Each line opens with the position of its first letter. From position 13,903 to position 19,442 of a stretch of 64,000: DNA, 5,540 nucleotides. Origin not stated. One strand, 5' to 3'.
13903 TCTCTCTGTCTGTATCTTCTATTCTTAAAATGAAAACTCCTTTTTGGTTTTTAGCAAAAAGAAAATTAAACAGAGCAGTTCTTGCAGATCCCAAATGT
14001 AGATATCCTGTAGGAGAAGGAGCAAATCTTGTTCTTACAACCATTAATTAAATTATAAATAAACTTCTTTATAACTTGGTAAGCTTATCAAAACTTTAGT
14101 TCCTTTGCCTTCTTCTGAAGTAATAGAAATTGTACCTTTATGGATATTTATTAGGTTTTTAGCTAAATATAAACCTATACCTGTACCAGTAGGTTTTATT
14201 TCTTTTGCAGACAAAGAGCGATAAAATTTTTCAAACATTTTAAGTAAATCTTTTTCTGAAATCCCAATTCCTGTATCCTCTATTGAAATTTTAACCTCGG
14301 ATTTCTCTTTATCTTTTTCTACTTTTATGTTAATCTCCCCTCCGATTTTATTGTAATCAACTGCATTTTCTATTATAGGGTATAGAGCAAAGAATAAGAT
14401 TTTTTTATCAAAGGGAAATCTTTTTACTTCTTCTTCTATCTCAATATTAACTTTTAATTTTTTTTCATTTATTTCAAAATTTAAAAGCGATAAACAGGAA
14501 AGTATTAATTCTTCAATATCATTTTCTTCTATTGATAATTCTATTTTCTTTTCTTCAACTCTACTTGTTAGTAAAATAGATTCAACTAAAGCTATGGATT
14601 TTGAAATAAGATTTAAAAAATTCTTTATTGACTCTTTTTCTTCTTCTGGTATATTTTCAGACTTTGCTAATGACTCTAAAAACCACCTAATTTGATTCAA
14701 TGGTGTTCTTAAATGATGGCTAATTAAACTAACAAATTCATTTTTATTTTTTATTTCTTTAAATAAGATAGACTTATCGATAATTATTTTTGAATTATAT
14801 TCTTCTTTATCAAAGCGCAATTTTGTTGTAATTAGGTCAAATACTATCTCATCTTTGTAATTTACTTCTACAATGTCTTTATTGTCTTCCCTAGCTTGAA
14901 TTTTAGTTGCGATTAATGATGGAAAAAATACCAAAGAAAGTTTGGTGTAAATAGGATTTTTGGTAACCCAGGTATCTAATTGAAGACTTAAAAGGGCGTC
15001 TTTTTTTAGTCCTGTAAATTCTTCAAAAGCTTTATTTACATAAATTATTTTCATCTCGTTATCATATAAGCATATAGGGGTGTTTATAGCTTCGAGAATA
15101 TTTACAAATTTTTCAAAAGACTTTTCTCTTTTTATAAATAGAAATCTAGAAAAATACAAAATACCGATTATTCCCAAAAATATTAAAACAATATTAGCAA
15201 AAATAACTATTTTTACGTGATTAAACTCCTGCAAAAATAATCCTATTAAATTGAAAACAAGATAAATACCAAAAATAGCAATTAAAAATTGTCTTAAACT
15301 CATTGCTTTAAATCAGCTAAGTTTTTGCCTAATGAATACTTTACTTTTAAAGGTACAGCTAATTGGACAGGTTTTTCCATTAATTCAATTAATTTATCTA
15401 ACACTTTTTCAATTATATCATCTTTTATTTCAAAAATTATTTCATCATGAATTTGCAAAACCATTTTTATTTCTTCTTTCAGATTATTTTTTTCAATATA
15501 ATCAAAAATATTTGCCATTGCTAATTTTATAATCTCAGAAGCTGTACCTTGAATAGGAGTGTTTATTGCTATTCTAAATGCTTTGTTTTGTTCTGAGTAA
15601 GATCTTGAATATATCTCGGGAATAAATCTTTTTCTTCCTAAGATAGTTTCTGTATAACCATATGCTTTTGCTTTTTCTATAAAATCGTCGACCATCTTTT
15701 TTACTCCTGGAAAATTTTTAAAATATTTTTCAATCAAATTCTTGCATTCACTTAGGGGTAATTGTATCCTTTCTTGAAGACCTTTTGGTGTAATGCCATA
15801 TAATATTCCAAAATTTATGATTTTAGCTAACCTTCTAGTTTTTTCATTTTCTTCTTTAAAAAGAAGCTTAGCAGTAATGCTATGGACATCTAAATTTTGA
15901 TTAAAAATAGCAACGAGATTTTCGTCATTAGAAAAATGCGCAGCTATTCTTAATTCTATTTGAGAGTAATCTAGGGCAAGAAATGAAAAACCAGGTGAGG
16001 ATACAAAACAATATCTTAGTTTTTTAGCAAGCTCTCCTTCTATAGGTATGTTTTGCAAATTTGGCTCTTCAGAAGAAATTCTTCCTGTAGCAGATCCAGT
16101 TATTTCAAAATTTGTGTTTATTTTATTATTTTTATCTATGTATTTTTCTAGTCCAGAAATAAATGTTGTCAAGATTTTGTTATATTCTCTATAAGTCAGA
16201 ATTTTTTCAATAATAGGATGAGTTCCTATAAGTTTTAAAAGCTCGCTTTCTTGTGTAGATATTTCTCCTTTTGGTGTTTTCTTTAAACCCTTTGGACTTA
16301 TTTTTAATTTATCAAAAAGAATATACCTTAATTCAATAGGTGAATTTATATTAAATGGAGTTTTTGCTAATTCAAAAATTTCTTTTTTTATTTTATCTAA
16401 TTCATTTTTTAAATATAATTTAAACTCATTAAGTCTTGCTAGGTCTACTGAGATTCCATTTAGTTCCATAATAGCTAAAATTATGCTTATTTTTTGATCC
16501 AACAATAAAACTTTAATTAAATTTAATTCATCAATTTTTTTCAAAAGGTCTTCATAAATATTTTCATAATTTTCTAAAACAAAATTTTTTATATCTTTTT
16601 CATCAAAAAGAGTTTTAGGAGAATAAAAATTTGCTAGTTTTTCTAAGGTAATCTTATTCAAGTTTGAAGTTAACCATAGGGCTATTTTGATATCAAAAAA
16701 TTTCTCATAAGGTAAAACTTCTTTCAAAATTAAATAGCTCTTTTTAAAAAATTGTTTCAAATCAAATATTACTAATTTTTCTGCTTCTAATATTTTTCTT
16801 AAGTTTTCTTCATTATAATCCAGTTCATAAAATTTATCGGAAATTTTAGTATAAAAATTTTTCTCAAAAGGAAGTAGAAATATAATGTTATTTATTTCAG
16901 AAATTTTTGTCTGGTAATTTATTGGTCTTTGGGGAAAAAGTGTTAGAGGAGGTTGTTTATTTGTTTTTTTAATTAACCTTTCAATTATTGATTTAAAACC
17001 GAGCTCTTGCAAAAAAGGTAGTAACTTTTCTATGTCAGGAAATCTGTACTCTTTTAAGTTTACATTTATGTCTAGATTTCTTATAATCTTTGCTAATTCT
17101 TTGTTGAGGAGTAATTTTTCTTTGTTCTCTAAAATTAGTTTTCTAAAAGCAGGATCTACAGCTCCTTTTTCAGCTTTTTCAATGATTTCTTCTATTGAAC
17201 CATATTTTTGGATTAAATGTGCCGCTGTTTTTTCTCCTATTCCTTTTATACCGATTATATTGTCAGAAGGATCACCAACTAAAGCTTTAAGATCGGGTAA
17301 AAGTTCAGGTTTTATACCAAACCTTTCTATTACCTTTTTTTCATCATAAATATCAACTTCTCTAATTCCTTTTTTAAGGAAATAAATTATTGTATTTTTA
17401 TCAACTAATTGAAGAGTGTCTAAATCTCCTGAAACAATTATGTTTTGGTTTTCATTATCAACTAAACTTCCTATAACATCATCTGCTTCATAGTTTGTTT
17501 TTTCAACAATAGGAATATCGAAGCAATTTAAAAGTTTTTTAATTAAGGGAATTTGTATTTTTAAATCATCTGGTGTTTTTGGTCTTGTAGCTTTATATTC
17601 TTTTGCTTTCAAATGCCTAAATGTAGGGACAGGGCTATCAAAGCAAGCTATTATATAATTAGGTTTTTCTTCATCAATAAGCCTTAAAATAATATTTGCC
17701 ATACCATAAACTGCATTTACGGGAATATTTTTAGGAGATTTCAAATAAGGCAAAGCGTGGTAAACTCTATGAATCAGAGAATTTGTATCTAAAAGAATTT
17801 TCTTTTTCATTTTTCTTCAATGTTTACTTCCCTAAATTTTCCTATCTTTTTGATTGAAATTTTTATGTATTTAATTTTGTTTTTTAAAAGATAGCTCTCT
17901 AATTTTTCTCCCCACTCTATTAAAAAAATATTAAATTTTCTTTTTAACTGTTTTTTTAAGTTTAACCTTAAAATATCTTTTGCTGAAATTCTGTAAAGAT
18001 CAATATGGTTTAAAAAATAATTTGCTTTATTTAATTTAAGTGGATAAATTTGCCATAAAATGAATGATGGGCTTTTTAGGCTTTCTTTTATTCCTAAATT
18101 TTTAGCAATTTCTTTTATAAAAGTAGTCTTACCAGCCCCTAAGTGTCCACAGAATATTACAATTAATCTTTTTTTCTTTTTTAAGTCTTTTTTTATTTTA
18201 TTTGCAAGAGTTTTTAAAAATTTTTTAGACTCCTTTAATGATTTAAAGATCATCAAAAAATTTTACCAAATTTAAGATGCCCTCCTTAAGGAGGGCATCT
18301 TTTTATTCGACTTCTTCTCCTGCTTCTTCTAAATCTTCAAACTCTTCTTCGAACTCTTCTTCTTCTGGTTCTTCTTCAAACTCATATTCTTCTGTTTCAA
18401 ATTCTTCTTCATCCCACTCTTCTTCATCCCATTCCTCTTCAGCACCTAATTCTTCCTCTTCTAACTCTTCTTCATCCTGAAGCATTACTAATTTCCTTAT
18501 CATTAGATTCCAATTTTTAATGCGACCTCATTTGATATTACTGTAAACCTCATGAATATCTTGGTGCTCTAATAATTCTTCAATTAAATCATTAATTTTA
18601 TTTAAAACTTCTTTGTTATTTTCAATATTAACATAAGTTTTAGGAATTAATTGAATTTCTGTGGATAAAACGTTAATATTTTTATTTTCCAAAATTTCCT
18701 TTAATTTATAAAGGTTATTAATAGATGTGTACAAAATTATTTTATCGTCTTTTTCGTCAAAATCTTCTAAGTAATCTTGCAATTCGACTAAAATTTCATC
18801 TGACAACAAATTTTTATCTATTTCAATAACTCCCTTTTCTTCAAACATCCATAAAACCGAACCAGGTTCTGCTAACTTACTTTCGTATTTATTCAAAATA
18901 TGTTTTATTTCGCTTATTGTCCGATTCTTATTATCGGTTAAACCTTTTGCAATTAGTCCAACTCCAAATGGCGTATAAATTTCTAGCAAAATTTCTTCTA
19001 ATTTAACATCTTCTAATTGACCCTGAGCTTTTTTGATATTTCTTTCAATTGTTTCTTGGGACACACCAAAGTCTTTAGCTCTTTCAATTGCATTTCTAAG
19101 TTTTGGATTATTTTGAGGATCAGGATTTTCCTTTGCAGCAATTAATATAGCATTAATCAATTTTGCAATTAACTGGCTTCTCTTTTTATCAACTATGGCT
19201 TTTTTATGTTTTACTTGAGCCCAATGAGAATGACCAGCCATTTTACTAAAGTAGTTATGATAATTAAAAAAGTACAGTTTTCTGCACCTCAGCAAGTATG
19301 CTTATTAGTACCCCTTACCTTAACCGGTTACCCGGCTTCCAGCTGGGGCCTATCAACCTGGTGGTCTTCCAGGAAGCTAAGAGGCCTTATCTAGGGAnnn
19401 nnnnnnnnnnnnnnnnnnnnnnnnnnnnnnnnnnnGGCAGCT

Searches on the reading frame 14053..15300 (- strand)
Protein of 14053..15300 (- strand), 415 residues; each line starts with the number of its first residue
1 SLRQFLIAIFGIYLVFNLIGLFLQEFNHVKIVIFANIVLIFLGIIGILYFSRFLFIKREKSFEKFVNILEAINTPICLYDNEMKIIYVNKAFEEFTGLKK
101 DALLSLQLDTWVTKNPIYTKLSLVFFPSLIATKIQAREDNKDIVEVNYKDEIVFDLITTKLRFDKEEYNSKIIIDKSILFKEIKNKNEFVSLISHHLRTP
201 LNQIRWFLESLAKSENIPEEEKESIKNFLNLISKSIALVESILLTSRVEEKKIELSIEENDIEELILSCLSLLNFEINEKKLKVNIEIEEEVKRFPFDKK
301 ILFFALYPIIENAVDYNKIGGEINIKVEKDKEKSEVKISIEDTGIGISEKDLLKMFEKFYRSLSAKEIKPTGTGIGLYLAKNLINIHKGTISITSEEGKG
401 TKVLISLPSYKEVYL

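Call 87: search_protein_families(library=pfam, proteins=[window:14053-15300:-], max_evalue=0.001)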
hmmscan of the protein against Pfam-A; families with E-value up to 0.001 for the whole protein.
window:14053-15300:- (415 aa): 6 families
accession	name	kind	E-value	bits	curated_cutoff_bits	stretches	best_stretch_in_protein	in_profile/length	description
PF02518.31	HATPase_c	-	1e-24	87.5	26.4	1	299-409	3-109/111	Histidine kinase-, DNA gyrase B-, and HSP90-like ATPase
PF00512.31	HisKA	-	7.9e-10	39.1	26.9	1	186-250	2-65/66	His Kinase A (phospho-acceptor) domain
PF13188.13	PAS_8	-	4.4e-08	33.2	21.8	1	64-107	2-42/65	PAS domain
PF00989.32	PAS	-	2.7e-06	27.8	22.6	1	64-107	2-45/113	PAS fold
PF13589.12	HATPase_c_3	-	4e-06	27.3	25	1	303-381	4-81/137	Histidine kinase-, DNA gyrase B-, and HSP90-like ATPase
PF13426.13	PAS_9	-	0.00019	22.1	27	1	74-170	2-93/103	PAS domain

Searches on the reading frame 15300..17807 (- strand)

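Call 87: search_protein_families(library=pfam, proteins=[window:15300-17807:-], max_evalue=0.001)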
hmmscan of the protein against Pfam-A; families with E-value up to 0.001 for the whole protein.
window:15300-17807:- (835 aa): 4 families
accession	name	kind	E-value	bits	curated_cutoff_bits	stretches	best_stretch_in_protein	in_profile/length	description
PF00476.26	DNA_pol_A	-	2.3e-126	422.2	34.3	1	458-831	3-380/381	DNA polymerase family A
PF02739.22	5_3_exonuc_N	-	3.6e-49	167.1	34.3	1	4-164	3-164/164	5'-3' exonuclease, N-terminal resolvase-like domain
PF01367.25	5_3_exonuc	-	3.2e-27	95.3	40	1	165-259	1-94/97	5'-3' exonuclease, C-terminal SAM fold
PF14520.12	HHH_5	-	0.00073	20.4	27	0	184-213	4-34/57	Helix-hairpin-helix domain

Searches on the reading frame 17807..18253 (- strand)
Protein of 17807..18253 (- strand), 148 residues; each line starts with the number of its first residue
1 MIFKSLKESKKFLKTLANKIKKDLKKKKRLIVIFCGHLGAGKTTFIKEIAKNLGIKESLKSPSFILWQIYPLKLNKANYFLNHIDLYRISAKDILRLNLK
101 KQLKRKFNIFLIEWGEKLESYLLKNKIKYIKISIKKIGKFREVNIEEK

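Call 87: search_protein_families(library=pfam, proteins=[window:17807-18253:-], max_evalue=0.001)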
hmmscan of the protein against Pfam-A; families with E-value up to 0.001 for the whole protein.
window:17807-18253:- (148 aa): 3 families
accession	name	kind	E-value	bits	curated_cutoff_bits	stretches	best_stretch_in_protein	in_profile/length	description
PF02367.23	TsaE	-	1.3e-27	96.7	26.6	1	10-136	4-120/128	Threonylcarbamoyl adenosine biosynthesis protein TsaE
PF13671.12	AAA_33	-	0.00022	22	27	1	32-99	2-67/143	AAA domain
PF03215.21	Rad17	-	0.0003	21.2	23.8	1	14-57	29-73/186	Rad17 P-loop domain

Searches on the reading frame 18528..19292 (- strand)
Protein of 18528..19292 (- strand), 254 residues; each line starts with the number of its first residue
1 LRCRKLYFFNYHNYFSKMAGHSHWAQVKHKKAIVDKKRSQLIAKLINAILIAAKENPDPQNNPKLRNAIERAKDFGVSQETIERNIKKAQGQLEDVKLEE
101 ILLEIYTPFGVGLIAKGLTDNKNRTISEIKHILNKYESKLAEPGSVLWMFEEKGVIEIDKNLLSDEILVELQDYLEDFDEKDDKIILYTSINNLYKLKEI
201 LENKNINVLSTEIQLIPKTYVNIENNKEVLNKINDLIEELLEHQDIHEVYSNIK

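Call 87: search_protein_families(library=pfam, proteins=[window:18528-19292:-], max_evalue=0.001)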
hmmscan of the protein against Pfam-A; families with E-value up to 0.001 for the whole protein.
window:18528-19292:- (254 aa): 2 families
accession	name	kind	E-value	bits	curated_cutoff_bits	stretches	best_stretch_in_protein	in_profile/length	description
PF01709.26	Transcrip_reg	-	6.4e-40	136.9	27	1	98-253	1-160/160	TACO1/YebC second and third domain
PF20772.2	TACO1_YebC_N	-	6.7e-23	81.4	36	1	22-92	1-73/73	TACO1/YebC protein N-terminal domain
